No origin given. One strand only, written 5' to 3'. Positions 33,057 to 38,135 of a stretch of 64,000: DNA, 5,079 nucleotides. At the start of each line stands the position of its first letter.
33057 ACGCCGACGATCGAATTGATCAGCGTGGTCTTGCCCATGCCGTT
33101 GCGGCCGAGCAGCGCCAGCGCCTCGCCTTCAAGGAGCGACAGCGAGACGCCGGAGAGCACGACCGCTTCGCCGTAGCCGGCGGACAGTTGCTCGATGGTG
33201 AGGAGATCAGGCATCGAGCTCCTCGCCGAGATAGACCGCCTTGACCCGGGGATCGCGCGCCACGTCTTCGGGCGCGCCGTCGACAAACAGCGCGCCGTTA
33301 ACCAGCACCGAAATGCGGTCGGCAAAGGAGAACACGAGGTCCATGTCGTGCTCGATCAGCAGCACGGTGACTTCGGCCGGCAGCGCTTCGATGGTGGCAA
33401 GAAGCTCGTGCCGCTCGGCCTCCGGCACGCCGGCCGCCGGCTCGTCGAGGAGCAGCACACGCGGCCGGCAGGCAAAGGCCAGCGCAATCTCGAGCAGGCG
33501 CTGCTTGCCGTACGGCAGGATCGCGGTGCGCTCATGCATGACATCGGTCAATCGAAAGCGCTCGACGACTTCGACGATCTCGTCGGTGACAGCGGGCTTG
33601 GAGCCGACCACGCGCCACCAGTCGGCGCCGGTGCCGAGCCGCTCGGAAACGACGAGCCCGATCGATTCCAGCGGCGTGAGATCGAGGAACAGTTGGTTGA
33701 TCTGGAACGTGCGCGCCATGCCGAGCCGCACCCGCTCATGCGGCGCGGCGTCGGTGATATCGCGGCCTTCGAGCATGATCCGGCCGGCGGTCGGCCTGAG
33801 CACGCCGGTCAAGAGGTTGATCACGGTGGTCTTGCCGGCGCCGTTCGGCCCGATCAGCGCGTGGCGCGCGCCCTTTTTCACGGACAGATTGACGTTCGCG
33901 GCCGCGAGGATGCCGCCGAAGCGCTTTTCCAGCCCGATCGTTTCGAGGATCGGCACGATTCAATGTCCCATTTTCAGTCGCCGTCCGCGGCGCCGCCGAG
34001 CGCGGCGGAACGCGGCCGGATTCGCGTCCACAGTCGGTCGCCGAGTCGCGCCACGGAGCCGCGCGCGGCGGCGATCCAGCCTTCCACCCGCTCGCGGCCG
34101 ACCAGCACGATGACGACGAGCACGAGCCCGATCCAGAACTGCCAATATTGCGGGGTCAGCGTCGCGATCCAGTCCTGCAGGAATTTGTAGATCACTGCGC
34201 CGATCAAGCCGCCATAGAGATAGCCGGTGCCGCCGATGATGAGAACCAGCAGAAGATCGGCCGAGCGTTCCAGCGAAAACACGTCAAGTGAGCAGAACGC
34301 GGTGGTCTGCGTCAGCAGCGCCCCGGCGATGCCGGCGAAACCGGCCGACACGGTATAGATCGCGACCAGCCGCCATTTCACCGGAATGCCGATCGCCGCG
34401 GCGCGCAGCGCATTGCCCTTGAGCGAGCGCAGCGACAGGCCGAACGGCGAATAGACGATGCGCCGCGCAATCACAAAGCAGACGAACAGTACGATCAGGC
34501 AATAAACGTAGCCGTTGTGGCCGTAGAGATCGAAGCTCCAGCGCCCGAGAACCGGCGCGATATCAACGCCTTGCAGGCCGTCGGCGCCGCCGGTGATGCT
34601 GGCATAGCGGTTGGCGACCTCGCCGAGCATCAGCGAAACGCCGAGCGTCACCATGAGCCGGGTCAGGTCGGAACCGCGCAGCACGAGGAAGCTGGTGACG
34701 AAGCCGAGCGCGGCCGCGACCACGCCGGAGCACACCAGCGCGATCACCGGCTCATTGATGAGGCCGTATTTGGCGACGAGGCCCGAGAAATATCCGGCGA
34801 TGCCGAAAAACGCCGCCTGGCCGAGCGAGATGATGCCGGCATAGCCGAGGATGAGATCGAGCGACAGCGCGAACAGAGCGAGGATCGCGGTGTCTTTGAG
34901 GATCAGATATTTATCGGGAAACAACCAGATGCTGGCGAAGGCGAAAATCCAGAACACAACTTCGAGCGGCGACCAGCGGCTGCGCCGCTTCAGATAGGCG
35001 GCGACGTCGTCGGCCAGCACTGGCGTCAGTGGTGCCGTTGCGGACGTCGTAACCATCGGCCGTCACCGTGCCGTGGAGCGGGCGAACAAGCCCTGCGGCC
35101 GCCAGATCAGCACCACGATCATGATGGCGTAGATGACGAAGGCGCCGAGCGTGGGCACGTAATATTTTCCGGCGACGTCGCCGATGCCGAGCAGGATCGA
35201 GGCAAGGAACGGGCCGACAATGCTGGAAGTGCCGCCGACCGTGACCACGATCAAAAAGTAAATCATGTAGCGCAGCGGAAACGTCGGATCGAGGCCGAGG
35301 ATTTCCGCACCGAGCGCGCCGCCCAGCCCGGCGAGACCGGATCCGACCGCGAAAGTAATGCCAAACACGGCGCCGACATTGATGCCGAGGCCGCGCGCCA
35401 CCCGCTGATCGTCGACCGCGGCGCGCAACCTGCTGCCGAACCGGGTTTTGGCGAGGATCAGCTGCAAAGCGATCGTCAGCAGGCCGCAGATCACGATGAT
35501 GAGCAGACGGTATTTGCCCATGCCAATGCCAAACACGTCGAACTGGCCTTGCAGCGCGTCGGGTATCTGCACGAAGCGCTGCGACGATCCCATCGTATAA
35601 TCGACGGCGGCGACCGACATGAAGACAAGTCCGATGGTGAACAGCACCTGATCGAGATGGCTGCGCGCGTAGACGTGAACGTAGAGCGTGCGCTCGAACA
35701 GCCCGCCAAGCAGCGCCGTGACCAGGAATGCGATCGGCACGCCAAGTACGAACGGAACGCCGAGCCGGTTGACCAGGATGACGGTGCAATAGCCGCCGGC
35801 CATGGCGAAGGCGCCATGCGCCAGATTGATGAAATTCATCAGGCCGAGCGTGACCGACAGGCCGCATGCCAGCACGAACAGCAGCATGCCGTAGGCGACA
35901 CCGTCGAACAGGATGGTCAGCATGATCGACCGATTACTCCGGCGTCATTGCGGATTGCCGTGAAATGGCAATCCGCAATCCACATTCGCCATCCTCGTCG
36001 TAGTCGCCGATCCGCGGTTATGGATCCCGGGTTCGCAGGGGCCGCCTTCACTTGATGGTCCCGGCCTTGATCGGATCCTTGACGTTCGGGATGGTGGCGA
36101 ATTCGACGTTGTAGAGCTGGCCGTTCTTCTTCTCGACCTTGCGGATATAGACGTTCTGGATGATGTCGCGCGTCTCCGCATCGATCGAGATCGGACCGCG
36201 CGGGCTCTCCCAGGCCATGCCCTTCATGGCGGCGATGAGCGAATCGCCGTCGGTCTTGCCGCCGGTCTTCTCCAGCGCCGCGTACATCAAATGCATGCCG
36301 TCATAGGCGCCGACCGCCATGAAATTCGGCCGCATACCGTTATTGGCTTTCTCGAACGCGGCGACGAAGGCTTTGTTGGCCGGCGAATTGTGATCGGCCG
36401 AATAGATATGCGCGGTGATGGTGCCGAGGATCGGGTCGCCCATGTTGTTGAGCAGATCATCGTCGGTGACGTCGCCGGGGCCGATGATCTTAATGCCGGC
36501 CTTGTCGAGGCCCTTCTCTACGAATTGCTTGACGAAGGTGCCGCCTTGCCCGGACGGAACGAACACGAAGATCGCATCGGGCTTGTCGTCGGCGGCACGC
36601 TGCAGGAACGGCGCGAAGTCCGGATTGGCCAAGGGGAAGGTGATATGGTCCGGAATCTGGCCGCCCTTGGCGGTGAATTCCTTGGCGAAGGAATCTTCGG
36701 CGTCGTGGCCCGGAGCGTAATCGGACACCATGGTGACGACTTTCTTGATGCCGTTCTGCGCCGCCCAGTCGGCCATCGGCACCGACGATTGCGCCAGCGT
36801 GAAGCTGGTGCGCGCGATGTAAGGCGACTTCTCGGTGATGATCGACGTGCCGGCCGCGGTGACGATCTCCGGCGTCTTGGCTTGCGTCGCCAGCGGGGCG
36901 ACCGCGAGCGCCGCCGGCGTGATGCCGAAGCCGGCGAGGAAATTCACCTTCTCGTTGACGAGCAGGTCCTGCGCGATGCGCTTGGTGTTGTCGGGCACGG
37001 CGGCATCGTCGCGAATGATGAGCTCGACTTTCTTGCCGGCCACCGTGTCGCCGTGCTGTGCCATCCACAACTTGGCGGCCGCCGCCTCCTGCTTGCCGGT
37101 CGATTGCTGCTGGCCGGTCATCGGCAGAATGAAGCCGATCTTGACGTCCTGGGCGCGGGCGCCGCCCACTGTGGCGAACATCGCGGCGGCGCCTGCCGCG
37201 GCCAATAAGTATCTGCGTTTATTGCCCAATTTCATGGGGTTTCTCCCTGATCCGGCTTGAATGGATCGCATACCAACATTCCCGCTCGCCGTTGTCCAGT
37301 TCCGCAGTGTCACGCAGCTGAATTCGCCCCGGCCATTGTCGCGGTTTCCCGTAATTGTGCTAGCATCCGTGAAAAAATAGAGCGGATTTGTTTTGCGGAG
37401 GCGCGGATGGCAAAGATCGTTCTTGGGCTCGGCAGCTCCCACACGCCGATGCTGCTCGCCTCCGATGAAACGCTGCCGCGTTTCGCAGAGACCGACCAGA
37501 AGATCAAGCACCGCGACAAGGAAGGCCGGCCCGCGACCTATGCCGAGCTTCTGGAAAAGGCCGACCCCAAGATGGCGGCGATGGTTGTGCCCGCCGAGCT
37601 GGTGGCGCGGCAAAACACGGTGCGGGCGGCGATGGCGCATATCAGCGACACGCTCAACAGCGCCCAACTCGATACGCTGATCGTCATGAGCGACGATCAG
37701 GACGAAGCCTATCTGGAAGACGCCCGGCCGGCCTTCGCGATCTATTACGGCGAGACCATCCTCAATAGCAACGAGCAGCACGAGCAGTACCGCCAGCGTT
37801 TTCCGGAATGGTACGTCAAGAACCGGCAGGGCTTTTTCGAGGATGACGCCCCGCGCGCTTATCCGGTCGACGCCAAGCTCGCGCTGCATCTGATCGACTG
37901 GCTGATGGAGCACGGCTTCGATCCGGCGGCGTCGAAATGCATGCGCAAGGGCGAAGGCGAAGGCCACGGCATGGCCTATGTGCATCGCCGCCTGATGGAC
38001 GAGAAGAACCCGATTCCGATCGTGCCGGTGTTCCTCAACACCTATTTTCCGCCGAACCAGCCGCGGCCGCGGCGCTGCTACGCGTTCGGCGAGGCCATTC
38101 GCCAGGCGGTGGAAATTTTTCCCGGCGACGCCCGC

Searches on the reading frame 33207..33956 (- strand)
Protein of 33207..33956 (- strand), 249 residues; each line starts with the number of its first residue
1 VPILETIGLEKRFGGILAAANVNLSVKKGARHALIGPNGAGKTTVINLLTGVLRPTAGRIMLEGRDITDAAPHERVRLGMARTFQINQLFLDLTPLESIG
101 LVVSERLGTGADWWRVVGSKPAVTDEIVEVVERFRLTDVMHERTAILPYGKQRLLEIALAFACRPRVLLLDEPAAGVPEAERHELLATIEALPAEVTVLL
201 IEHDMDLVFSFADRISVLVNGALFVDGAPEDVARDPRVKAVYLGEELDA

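Call 37: search_protein_families(library=pfam, proteins=[window:33207-33956:-], max_evalue=0.00001)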
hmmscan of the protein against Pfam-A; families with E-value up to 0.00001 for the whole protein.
window:33207-33956:- (249 aa): 3 families
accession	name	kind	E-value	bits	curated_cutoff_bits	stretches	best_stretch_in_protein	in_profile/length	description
PF00005.33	ABC_tran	-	1.7e-28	100.3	25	1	21-174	3-136/137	ABC transporter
PF12399.14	BCA_ABC_TP_C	-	4.9e-07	29.7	25.5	1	226-246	5-25/27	Branched-chain amino acid ATP-binding cassette transporter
PF13304.12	AAA_21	-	9.2e-07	29.6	27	0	32-52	2-22/304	AAA domain, putative AbiEii toxin, Type IV TA system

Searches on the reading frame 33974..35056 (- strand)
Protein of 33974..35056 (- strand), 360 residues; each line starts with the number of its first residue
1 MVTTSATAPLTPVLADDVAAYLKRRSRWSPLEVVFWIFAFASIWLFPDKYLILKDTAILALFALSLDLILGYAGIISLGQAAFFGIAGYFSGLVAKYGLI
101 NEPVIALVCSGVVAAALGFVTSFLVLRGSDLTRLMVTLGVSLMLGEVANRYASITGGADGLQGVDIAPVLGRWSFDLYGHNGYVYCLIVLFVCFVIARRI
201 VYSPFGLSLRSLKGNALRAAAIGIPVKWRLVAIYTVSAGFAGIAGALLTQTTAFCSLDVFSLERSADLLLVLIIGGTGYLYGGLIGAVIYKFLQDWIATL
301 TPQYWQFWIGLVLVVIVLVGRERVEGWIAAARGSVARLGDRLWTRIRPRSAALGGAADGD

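Call 37: search_protein_families(library=pfam, proteins=[window:33974-35056:-], max_evalue=0.00001)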
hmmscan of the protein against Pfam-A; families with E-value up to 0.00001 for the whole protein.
window:33974-35056:- (360 aa): 1 family
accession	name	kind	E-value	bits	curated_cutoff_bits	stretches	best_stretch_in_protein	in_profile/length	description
PF02653.21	BPD_transp_2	-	4.4e-33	115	26.8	1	52-317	5-269/269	Branched-chain amino acid transport system / permease component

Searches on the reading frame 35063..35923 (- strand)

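Call 37: search_protein_families(library=pfam, proteins=[window:35063-35923:-], max_evalue=0.00001)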
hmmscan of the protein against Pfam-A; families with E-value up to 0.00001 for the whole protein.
window:35063-35923:- (286 aa): 1 family
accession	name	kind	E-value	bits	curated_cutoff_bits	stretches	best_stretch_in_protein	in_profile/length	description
PF02653.21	BPD_transp_2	-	4.4e-31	108.5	26.8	1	5-272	2-269/269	Branched-chain amino acid transport system / permease component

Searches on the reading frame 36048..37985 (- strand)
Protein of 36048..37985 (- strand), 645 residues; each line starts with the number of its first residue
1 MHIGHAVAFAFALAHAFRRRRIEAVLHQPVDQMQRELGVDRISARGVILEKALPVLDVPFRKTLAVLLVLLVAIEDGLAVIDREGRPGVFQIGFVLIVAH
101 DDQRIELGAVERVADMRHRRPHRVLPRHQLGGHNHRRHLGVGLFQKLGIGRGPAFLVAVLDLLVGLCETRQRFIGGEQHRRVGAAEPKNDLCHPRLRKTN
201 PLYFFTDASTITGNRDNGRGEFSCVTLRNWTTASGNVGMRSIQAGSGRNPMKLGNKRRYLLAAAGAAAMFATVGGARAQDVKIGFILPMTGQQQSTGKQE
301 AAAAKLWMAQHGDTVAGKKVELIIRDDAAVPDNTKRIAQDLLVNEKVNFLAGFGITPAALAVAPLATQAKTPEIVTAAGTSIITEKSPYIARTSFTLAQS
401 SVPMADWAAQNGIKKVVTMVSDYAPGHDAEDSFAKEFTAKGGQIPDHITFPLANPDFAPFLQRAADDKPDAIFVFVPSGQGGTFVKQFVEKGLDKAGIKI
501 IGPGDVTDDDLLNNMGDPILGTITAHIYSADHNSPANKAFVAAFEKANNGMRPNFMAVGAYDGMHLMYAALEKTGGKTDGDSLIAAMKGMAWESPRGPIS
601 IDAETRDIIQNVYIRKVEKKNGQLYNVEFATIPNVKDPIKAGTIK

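Call 37: search_protein_families(library=pfam, proteins=[window:36048-37985:-], max_evalue=0.00001)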
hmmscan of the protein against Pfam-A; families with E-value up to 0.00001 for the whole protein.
window:36048-37985:- (645 aa): 3 families
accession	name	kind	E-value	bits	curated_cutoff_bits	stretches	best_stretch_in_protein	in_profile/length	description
PF13458.12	Peripla_BP_6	-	7.6e-75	253.1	31.7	1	281-620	2-341/343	Periplasmic binding protein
PF13433.12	Peripla_BP_5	-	6.9e-28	98.2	27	1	281-625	1-343/363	Periplasmic binding protein domain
PF01094.35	ANF_receptor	-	4.9e-16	59.1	25.4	1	316-604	21-337/353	Receptor family ligand binding region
